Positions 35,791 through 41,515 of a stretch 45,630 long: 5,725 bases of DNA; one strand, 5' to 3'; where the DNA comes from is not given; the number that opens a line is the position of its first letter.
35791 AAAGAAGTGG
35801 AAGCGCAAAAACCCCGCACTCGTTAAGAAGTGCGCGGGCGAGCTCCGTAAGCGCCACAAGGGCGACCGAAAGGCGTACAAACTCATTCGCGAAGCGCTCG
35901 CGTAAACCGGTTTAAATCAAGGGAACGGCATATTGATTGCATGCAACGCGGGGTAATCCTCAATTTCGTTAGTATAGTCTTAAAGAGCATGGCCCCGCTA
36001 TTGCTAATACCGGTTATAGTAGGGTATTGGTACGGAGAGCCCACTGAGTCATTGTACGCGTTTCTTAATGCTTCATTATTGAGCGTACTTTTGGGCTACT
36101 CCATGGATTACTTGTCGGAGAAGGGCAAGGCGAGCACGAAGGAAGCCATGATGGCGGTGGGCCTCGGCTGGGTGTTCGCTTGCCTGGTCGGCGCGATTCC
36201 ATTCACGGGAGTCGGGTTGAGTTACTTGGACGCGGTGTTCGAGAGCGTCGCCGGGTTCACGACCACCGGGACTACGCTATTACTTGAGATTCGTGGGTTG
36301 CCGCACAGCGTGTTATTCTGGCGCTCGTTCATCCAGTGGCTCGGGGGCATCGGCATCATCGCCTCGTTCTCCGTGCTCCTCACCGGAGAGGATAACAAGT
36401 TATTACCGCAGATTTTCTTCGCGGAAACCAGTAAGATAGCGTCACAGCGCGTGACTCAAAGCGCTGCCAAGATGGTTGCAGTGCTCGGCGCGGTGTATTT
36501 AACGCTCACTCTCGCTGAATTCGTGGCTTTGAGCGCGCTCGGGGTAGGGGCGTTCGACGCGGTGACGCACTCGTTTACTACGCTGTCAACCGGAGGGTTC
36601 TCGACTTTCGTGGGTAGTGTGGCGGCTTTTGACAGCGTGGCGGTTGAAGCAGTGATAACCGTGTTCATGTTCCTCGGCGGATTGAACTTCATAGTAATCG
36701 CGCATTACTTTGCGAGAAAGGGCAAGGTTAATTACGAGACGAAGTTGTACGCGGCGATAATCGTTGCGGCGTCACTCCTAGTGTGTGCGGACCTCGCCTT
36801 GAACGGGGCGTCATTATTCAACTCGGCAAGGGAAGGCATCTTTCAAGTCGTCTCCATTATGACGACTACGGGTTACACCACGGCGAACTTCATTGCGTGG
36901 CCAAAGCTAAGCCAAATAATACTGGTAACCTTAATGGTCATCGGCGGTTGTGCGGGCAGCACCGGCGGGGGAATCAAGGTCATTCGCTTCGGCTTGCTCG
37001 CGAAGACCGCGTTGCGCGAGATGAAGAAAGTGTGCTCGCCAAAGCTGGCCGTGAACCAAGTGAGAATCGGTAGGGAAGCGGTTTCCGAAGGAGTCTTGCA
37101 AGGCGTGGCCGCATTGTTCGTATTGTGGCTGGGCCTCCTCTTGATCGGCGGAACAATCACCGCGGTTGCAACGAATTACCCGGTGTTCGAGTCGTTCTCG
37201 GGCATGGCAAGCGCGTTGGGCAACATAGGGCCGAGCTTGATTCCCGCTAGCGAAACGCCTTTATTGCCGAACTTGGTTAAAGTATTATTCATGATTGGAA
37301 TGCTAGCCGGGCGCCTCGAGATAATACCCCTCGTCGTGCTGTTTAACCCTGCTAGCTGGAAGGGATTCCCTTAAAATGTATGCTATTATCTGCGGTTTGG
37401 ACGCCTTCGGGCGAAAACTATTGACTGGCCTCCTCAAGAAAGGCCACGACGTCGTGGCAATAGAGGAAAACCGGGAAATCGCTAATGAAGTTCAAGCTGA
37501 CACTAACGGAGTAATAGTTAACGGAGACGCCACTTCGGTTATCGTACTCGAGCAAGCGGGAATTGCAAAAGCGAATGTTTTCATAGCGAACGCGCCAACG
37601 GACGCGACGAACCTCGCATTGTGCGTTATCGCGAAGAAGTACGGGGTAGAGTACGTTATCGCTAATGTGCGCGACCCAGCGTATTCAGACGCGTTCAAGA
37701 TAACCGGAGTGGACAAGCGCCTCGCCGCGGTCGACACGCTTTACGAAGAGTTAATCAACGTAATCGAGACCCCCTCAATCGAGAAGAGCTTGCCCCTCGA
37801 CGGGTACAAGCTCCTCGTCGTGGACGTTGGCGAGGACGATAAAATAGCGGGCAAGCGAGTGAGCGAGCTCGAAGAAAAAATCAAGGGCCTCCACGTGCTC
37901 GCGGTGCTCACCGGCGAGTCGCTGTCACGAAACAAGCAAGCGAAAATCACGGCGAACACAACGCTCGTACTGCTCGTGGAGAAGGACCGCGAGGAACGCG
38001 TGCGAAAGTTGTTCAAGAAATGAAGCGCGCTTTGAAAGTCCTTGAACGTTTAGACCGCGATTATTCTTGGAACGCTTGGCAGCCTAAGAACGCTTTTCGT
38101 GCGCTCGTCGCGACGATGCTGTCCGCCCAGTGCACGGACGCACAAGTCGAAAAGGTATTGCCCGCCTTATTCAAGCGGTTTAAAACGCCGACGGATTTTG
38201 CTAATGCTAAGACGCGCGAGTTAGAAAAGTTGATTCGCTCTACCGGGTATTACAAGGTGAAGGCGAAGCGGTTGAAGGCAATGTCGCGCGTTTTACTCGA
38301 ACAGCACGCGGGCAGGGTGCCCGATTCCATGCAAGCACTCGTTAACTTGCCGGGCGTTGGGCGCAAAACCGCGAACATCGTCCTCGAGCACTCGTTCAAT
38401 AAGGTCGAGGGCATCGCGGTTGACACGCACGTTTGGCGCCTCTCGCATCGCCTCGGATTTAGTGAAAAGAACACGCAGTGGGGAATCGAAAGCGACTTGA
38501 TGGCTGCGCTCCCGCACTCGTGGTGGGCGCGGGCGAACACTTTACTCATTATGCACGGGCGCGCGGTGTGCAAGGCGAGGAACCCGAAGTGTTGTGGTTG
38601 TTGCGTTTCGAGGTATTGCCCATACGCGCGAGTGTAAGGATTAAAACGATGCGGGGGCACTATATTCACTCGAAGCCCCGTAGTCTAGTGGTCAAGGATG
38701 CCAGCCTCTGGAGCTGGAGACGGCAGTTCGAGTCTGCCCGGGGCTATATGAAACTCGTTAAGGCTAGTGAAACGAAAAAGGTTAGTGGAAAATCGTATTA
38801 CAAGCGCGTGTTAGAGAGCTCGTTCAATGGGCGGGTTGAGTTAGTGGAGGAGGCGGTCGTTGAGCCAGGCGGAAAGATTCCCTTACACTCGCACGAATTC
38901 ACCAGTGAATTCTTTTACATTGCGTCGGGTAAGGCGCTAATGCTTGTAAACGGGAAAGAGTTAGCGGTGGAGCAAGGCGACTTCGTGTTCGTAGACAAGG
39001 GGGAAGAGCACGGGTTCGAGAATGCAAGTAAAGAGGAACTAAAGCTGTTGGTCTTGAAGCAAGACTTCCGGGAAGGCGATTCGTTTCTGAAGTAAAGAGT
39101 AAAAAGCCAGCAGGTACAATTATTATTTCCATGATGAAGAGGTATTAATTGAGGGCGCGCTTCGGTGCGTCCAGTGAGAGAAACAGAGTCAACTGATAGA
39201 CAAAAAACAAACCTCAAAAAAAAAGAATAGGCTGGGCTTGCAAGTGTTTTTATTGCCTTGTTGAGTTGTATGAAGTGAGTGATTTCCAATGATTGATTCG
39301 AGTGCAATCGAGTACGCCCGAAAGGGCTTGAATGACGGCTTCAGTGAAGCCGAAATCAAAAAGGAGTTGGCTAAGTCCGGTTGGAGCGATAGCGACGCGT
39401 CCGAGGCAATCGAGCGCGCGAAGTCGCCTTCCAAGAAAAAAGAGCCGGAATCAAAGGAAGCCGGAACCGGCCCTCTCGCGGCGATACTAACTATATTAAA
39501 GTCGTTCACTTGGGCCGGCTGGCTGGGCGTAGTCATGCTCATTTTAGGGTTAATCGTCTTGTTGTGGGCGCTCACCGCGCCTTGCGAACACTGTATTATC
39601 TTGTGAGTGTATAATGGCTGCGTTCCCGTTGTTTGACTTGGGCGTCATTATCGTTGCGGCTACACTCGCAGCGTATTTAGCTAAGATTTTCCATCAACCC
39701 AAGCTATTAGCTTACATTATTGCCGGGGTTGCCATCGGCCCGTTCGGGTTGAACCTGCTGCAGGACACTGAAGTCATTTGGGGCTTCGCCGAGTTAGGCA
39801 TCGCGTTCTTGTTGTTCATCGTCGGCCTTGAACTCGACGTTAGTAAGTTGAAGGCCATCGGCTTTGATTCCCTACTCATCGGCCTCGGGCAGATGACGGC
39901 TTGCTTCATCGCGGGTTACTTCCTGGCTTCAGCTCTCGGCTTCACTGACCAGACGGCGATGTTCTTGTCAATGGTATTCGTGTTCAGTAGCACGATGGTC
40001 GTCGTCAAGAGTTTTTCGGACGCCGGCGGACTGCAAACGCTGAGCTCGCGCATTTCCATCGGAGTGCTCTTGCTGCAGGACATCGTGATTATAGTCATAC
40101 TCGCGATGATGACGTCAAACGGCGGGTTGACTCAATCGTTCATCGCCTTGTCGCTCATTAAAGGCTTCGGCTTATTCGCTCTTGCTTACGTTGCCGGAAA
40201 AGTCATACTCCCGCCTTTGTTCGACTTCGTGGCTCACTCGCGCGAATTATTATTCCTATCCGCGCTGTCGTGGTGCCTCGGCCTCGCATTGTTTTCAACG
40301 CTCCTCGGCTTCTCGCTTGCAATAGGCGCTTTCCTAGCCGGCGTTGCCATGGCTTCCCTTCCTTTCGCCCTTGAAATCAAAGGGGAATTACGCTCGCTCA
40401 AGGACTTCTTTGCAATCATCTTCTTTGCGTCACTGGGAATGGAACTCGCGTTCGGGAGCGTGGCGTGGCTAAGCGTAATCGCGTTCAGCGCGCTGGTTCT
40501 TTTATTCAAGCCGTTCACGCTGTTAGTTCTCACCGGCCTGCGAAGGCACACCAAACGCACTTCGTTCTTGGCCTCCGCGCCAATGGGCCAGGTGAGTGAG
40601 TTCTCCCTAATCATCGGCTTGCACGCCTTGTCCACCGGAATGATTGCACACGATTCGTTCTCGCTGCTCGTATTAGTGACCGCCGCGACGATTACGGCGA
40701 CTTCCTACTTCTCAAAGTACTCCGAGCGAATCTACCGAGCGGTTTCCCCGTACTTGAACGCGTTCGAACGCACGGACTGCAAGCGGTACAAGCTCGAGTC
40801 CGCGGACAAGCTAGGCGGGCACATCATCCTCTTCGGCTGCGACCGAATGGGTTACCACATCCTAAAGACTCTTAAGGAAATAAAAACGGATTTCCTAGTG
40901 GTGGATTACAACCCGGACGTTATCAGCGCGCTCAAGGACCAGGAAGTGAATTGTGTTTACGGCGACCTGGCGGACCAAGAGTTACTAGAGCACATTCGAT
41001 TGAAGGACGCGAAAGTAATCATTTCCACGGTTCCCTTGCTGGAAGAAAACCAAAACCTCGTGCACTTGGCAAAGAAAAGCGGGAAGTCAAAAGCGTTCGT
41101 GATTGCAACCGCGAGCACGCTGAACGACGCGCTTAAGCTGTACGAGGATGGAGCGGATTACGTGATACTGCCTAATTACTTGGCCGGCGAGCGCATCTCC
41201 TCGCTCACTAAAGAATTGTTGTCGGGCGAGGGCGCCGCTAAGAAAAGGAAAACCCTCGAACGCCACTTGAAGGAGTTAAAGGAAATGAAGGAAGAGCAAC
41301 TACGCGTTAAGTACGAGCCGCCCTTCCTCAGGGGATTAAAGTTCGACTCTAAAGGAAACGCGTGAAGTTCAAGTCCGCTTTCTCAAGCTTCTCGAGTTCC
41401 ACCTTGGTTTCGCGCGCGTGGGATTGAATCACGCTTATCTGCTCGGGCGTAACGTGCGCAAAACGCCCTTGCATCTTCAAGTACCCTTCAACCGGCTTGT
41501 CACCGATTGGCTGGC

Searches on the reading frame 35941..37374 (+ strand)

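Call 19: search_protein_families(library=pfam, proteins=[window:35941-37374:+], max_evalue=0.00001)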
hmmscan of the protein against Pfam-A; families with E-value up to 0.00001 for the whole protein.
window:35941-37374:+ (477 aa): 1 family
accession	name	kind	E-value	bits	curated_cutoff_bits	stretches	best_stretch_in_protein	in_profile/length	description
PF02386.22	TrkH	-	5.8e-53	180.5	27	2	291-469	311-491/502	Cation transport protein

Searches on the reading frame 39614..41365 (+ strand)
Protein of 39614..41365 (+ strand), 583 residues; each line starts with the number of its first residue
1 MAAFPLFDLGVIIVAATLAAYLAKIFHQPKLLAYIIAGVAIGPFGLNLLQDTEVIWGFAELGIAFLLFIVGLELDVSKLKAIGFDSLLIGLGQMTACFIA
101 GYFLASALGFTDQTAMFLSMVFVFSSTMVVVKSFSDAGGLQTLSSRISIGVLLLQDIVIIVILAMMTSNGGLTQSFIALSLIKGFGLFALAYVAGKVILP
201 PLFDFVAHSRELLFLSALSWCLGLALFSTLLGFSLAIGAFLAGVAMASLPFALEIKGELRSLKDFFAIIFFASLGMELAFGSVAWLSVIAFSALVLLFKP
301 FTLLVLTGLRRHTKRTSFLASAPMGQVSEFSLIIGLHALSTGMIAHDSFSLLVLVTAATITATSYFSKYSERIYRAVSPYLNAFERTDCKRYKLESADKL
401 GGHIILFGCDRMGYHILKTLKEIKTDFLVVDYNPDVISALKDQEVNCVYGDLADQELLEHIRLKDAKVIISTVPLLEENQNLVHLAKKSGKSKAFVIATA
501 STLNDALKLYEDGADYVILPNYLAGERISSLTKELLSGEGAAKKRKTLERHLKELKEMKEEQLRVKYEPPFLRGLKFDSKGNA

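Call 19: search_protein_families(library=pfam, proteins=[window:39614-41365:+], max_evalue=0.00001)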
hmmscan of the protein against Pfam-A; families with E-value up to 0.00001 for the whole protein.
window:39614-41365:+ (583 aa): 2 families
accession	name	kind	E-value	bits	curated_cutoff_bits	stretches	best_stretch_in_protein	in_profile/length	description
PF00999.27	Na_H_Exchanger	-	1.2e-51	176.2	26.2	1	14-361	2-363/375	Sodium/hydrogen exchanger, transmembrane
PF02254.24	TrkA_N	-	1.3e-22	80.7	23.8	1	404-520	1-116/116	TrkA-N domain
